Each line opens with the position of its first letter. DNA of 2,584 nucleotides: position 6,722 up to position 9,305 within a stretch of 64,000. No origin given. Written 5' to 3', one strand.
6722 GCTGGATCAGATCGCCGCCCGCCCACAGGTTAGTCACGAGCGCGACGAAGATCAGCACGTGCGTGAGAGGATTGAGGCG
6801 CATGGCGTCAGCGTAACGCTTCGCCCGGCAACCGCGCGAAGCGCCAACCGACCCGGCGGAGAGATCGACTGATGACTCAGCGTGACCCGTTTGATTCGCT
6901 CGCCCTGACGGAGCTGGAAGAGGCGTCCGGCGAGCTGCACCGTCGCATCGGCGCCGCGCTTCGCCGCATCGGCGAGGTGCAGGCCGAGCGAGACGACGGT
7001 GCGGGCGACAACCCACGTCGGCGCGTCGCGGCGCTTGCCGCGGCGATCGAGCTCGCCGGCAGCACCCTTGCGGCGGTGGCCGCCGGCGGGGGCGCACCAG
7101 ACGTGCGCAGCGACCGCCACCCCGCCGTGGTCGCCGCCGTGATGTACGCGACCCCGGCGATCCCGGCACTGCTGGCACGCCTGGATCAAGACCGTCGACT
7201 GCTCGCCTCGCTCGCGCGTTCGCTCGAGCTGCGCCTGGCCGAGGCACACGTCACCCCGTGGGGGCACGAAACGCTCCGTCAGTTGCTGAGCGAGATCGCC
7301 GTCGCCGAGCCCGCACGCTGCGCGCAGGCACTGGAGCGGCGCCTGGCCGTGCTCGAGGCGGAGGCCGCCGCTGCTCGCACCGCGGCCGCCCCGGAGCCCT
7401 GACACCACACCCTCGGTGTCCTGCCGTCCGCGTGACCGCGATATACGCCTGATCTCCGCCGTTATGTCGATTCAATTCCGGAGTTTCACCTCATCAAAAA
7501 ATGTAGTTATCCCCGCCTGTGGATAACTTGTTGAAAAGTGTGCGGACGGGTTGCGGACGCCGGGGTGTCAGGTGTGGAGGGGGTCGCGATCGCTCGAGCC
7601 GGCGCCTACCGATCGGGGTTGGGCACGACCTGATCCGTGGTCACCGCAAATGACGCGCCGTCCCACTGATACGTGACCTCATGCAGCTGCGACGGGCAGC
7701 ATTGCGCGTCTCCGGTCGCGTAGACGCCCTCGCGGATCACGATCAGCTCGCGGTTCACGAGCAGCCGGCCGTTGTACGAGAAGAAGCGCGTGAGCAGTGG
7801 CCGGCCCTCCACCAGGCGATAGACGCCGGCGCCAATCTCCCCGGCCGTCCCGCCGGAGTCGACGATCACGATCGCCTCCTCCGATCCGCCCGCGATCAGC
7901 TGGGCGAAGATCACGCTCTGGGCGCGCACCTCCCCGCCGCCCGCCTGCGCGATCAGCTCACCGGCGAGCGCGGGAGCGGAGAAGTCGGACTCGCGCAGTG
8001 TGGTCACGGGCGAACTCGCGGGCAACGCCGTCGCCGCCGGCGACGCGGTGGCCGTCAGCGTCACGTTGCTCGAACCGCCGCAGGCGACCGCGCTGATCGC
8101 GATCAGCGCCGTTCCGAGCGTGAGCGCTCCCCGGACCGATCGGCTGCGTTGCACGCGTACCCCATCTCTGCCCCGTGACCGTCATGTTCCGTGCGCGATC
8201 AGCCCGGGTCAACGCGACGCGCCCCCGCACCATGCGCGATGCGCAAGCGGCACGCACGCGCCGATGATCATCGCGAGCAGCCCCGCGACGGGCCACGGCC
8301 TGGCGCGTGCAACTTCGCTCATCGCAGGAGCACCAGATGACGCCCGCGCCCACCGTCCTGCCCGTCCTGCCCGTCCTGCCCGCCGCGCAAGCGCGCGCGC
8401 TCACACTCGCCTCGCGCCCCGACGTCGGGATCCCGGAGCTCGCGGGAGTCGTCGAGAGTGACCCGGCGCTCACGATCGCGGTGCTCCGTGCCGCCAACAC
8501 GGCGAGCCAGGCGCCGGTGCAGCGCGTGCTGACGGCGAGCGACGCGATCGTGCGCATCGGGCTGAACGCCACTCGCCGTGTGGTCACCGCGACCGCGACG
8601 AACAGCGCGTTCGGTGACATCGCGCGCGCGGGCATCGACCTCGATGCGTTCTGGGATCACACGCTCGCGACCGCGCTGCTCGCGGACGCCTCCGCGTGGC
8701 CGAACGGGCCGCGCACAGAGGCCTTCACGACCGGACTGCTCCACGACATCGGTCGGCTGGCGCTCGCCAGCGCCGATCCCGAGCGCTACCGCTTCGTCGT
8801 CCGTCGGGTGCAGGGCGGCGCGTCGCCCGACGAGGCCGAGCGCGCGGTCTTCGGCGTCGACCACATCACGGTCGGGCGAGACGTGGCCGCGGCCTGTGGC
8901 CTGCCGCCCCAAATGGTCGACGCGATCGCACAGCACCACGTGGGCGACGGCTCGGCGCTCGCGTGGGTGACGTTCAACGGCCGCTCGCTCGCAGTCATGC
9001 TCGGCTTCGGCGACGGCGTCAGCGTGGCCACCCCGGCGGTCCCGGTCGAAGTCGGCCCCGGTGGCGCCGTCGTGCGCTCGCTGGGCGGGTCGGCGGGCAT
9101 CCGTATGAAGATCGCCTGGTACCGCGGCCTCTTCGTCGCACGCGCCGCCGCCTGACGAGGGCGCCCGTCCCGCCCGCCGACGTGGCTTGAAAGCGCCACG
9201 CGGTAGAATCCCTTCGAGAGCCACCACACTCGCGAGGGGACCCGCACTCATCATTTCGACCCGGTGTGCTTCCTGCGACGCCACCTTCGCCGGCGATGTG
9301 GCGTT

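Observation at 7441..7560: AT-rich island with a perfect palindromic DnaA-box operator between convergent genes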

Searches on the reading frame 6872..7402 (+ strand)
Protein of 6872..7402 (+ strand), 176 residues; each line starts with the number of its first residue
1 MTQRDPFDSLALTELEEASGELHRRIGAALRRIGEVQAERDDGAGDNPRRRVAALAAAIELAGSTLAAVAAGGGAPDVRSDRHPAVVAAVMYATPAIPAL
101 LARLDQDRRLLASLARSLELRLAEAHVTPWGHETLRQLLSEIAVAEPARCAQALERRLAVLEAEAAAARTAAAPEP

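Call 8: search_protein_families(library=pfam, proteins=[window:6872-7402:+], max_evalue=0.01)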
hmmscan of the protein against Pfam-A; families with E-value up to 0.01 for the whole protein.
window:6872-7402:+ (176 aa): 0 families

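Call 14: find_encoding_contigs(protein=window:6872-7402:+, flank=10000, max_places=10)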
Protein window:6872-7402:+ (176 aa): 3 contigs read that carry it; 3 places shown.
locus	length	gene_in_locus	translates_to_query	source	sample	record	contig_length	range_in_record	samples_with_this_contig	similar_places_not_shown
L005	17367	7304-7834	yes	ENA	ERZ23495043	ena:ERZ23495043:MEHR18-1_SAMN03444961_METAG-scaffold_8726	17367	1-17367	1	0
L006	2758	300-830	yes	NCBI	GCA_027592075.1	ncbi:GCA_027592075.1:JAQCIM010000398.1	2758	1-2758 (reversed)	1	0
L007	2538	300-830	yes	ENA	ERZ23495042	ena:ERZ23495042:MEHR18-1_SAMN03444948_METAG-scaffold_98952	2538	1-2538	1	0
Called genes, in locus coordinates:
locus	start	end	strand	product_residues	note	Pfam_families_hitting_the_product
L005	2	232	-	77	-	?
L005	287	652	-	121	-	PF04977:DivIC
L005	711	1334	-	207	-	PF00300:His_Phos_1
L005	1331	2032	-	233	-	PF10105:DUF2344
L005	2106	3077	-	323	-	PF03193:RsgA_GTPase (faint), PF03308:MeaB, PF02492:cobW (weak), PF03029:ATP_bind_1 (faint)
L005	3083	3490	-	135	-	PF02310:B12-binding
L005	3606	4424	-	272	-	PF00903:Glyoxalase, PF13468:Glyoxalase_3, PF13669:Glyoxalase_4, PF18029:Glyoxalase_6 (weak), PF00903:Glyoxalase, PF13669:Glyoxalase_4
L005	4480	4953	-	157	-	PF08020:DUF1706 (weak), PF11716:MDMPI_N (faint)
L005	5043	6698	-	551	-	PF01642:MM_CoA_mutase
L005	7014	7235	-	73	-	-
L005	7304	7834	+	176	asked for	-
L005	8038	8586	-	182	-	-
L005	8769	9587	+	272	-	PF08668:HDOD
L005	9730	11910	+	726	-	PF00270:DEAD, PF00271:Helicase_C, PF16124:RecQ_Zn_bind, PF00570:HRDC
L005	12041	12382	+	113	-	PF01521:Fe-S_biosyn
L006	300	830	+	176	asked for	-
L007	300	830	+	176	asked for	-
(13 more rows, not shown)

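Call 79: search_protein_families(library=ncbifam, proteins=[window:6872-7402:+], max_evalue=0.1)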
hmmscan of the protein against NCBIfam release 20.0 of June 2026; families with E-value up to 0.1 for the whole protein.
window:6872-7402:+ (176 aa): 0 families

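Call 80: search_solved_structures(query=window:6872-7402:+, max_evalue=1)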
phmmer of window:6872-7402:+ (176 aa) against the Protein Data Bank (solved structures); distinct sequences matched with E-value up to 1: 0.

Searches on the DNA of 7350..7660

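Call 23: search_rna_families(source=window, start=7350, end=7660, threshold=evalue, max_evalue=10)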
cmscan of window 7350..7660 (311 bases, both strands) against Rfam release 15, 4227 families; matches with E-value up to 10: 3.
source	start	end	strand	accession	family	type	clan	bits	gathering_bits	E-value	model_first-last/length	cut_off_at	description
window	7350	7425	-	RF00102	VA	Gene;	-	13.5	62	9.7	1-93/159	3'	VA RNA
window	7500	7543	+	RF02475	GlsR6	Gene; snRNA; snoRNA; CD-box;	-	12.5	75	1.6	1-59/59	no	Small nucleolar RNA GlsR6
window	7556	7660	+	RF01946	KCNQ1OT1_1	Gene; lncRNA;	-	5.5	70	2.2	1-117/464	3'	KCNQ1 overlapping transcript 1 conserved region 1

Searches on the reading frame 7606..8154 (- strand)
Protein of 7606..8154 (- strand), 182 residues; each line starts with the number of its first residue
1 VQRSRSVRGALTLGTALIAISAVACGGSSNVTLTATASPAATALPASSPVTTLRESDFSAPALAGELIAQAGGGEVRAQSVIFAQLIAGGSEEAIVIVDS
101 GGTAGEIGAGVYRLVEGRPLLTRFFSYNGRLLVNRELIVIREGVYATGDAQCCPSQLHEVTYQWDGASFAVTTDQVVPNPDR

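Call 8: search_protein_families(library=pfam, proteins=[window:7606-8154:-], max_evalue=0.01)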
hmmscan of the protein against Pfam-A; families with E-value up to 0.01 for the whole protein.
window:7606-8154:- (182 aa): 1 family
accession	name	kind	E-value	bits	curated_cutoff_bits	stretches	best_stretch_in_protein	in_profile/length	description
PF14041.11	Lipoprotein_21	-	0.0015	19.1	25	1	143-166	63-86/87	LppP/LprE lipoprotein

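Call 13: find_encoding_contigs(protein=window:7606-8154:-, flank=10000, max_places=10)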
Protein window:7606-8154:- (182 aa): 4 contigs read that carry it; 4 places shown.
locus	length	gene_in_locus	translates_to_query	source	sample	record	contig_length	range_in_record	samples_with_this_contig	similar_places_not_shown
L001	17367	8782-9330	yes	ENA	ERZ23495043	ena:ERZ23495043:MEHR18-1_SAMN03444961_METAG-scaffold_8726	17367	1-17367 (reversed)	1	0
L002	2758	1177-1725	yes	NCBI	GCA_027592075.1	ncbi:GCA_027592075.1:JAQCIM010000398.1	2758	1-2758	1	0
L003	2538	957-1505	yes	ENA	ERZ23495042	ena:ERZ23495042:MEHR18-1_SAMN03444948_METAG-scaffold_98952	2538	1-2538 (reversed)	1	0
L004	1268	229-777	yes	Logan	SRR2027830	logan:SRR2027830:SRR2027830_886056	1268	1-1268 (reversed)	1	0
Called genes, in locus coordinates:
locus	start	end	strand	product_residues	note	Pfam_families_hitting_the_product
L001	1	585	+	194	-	?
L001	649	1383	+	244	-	PF01521:Fe-S_biosyn, PF01106:NifU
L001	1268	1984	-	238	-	-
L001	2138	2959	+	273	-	-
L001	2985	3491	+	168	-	PF00753:Lactamase_B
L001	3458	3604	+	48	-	-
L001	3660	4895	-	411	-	PF18130:ATPgrasp_N, PF13535:ATP-grasp_4, PF18603:LAL_C2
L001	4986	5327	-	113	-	PF01521:Fe-S_biosyn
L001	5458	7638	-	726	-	PF00270:DEAD, PF00271:Helicase_C, PF16124:RecQ_Zn_bind, PF00570:HRDC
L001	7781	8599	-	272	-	PF08668:HDOD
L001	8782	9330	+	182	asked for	-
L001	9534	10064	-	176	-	-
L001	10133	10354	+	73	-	-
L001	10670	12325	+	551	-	PF01642:MM_CoA_mutase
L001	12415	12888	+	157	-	PF08020:DUF1706 (weak), PF11716:MDMPI_N (faint)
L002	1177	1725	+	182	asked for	-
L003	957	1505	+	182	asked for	-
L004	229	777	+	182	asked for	-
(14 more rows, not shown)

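Call 20: find_related_loci(query=window:7606-8154:-, collection=genome_contigs, flank=4000)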
Query window:7606-8154:- (182 aa) in genome_contigs; peptide patterns used: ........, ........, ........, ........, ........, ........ (x = any residue, [..] = any of these).
361 stretches matched a pattern; 1 encode a relative of the query (tblastn E <= 1e-3); 1 distinct loci.
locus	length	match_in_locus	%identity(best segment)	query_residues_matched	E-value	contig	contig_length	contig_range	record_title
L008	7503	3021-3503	74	22-180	2e-77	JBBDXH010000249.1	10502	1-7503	MAG: Dehalococcoidia bacterium isolate LejiaD_2_71_13 Lejia_D_9567_length_10502_cov_6, whole genome shotgun sequence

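Call 24: find_homologous_proteins(query=window:7606-8154:-, max_evalue=0.00001)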
Query window:7606-8154:- (182 aa): 42 proteins with E <= 0.00001 among 1155 candidates.
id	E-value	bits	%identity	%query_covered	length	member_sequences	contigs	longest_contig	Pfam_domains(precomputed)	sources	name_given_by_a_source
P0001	3.9e-99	347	91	100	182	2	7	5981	-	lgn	-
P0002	8.4e-74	265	69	100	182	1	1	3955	-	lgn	-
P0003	2.0e-71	257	75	87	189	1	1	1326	-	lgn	-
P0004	3.2e-70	253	73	90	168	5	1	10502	-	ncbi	ncbi:MAG: hypothetical protein WEB13_12510, partial [Dehalococcoidia bacterium]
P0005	7.3e-66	239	60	100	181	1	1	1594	-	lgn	-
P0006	7.3e-64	233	66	95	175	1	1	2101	-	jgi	jgi:hypothetical protein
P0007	4.3e-60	220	71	73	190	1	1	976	-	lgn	-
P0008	3.0e-54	201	63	72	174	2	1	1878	-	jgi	jgi:hypothetical protein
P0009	1.5e-52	196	59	87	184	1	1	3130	-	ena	-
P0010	9.2e-47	177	53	94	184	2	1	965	-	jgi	-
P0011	5.9e-45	171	58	75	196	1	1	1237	-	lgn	-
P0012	2.9e-44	169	56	73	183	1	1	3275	-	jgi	jgi:hypothetical protein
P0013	3.2e-44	169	47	99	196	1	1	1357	-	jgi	jgi:hypothetical protein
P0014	1.6e-43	166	56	71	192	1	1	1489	-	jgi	jgi:hypothetical protein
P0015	3.7e-43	165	52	87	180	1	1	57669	-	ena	-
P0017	1.7e-40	157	58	72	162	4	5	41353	-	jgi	-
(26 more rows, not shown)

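Call 25: find_encoding_contigs(protein=P0001, flank=3000, max_places=3)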
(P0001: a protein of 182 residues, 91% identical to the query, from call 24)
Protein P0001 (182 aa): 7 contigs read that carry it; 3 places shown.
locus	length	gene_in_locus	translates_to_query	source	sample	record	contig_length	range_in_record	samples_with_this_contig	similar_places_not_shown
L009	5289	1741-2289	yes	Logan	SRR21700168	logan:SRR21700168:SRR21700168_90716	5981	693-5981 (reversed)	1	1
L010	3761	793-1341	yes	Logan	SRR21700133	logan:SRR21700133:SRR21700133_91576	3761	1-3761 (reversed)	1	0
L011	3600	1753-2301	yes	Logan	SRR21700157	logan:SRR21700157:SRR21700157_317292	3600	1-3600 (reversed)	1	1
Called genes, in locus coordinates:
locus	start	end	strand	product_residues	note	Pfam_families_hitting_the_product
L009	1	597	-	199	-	?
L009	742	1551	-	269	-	PF08668:HDOD, PF01966:HD (faint)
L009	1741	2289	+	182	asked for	-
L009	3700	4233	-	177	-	-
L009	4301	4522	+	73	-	-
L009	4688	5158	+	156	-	-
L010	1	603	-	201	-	?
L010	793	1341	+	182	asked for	-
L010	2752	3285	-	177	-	-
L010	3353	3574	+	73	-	-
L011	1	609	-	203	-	?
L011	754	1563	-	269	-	PF08668:HDOD, PF01966:HD (faint)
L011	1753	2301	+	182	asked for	-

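Call 26: find_encoding_contigs(protein=P0002, flank=3000, max_places=2)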
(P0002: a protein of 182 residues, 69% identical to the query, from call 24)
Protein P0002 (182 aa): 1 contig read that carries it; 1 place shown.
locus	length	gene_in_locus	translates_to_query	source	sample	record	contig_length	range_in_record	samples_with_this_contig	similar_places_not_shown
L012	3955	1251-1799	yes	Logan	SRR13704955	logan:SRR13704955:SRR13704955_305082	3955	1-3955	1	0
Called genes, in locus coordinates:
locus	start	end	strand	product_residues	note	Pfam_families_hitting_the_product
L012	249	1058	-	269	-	PF08668:HDOD, PF01966:HD (weak)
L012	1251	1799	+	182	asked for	-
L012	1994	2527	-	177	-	-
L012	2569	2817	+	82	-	-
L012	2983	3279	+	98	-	-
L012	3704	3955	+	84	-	?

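Call 27: find_encoding_contigs(protein=P0009, flank=3000, max_places=2)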
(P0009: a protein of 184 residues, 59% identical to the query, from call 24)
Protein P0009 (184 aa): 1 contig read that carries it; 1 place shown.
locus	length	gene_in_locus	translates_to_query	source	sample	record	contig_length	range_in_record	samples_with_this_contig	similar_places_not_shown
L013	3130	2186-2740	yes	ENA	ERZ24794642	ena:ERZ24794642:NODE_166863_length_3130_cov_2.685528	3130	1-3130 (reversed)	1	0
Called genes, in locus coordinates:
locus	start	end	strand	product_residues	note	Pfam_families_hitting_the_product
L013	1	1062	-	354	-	?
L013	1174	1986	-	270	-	PF08668:HDOD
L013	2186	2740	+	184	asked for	-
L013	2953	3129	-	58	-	?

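Call 28: find_encoding_contigs(protein=P0015, flank=3000, max_places=2)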
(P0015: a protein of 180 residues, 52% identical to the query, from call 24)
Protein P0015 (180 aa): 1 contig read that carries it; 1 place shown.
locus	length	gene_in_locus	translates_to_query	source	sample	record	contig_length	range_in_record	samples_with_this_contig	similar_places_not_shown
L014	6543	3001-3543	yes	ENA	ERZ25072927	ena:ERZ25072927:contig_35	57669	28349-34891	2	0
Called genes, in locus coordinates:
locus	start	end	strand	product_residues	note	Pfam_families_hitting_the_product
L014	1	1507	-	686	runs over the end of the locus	PF00270:DEAD, PF04851:ResIII (weak), PF00271:Helicase_C, PF16124:RecQ_Zn_bind, PF00570:HRDC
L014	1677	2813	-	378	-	PF01988:VIT1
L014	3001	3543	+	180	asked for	-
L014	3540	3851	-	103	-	-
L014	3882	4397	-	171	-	-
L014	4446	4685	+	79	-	-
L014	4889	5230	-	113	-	PF00581:Rhodanese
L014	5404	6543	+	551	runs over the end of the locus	PF01642:MM_CoA_mutase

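Call 34: find_encoding_contigs(protein=P0006, flank=3000, max_places=2)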
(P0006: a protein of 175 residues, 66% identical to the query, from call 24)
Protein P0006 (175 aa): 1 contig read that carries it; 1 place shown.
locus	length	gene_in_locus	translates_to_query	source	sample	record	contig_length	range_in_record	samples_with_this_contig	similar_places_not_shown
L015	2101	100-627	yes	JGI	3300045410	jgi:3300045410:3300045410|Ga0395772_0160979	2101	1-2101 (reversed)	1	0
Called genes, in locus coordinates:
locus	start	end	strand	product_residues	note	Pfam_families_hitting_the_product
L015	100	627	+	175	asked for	-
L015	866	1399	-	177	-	-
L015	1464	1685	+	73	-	-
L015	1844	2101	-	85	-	?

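Call 35: find_encoding_contigs(protein=P0012, flank=3000, max_places=2)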
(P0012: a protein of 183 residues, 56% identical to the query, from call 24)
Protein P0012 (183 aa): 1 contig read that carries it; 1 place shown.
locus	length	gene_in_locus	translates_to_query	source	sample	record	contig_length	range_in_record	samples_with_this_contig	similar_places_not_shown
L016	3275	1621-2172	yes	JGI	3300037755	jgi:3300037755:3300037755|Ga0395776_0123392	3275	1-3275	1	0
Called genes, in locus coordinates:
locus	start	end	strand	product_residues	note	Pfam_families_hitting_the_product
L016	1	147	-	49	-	?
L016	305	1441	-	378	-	PF02915:Rubrerythrin (weak), PF01988:VIT1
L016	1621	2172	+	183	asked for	-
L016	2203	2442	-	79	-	-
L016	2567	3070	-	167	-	-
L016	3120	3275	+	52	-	?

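Call 36: find_encoding_contigs(protein=P0017, flank=3000, max_places=3)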
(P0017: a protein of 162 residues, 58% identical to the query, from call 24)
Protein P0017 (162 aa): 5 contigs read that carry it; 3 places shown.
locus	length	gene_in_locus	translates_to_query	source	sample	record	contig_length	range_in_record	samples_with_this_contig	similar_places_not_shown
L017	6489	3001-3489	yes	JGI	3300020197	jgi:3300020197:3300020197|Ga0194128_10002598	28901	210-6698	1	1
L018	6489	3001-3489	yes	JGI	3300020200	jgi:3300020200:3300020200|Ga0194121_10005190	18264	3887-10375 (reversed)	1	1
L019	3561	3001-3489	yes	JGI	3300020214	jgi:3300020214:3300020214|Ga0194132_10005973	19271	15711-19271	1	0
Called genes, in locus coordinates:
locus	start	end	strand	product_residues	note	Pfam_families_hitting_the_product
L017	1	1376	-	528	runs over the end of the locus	?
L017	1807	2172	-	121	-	-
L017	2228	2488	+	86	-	-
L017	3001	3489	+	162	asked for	-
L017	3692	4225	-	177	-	-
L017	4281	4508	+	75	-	-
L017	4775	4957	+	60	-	-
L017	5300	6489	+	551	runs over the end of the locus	PF01642:MM_CoA_mutase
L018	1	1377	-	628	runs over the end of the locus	PF00270:DEAD, PF00271:Helicase_C, PF16124:RecQ_Zn_bind, PF00570:HRDC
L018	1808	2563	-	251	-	PF08668:HDOD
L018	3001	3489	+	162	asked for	-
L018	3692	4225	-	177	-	-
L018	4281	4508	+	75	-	-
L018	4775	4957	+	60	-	-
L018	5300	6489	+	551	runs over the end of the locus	PF01642:MM_CoA_mutase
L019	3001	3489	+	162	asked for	-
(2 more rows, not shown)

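Call 44: find_encoding_contigs(protein=P0005, flank=1500, max_places=2)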
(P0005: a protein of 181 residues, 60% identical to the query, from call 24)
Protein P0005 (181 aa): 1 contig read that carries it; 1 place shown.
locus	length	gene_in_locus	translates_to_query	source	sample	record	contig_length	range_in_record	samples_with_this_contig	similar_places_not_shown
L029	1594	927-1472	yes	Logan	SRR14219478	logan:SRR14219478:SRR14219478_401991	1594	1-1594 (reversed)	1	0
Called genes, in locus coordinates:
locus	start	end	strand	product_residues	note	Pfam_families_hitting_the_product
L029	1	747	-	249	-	?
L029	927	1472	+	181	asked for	-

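Call 45: find_encoding_contigs(protein=P0008, flank=1500, max_places=2)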
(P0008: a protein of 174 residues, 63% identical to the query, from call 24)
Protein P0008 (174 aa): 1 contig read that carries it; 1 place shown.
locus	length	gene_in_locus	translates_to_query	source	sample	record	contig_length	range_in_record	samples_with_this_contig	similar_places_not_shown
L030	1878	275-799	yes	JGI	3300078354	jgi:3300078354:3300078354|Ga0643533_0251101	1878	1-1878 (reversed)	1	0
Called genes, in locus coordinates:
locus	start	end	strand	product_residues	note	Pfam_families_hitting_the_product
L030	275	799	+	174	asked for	-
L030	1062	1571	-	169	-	-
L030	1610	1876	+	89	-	?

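Call 46: find_encoding_contigs(protein=P0003, flank=1500, max_places=2)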
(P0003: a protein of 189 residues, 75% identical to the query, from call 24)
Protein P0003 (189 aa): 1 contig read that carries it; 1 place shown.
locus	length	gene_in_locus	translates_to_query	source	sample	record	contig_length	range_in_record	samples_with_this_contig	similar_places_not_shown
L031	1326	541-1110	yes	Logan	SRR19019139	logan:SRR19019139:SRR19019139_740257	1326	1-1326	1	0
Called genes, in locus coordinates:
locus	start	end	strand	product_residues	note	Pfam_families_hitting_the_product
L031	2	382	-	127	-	?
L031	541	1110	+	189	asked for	-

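Call 79: search_protein_families(library=ncbifam, proteins=[window:7606-8154:-], max_evalue=0.1)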
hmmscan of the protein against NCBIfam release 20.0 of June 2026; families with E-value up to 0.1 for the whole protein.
window:7606-8154:- (182 aa): 0 families

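Call 84: search_protein_families(library=pfam, proteins=[L009:2851-3126:+, L009:2987-3463:+], max_evalue=0.01)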
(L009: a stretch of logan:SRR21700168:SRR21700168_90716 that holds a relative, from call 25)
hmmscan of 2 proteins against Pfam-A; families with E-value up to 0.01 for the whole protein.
L009:2851-3126:+ (91 aa): 1 family
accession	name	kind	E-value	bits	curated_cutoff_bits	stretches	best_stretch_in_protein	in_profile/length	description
PF06475.18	Glycolipid_bind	-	0.00029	20.9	25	1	12-60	2-50/180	Putative glycolipid-binding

L009:2987-3463:+ (158 aa): 1 family
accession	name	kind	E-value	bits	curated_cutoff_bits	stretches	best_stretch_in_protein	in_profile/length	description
PF06475.18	Glycolipid_bind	-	4e-36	124.7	25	1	15-144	50-179/180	Putative glycolipid-binding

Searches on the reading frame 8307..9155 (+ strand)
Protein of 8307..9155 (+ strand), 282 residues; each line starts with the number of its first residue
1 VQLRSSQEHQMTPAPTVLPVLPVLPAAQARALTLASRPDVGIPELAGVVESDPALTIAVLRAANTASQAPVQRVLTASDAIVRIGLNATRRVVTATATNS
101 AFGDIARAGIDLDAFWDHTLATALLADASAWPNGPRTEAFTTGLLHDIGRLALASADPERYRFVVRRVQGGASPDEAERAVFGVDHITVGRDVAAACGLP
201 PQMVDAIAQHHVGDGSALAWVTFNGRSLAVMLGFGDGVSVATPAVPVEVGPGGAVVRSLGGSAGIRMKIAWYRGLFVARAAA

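Call 8: search_protein_families(library=pfam, proteins=[window:8307-9155:+], max_evalue=0.01)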
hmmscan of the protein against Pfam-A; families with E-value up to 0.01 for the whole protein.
window:8307-9155:+ (282 aa): 2 families
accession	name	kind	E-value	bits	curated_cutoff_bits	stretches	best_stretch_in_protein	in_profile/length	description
PF08668.18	HDOD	-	1.4e-40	139.3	22.9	1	21-211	1-194/196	HDOD domain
PF01966.28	HD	-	0.00019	22.1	22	1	116-212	2-87/116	HD domain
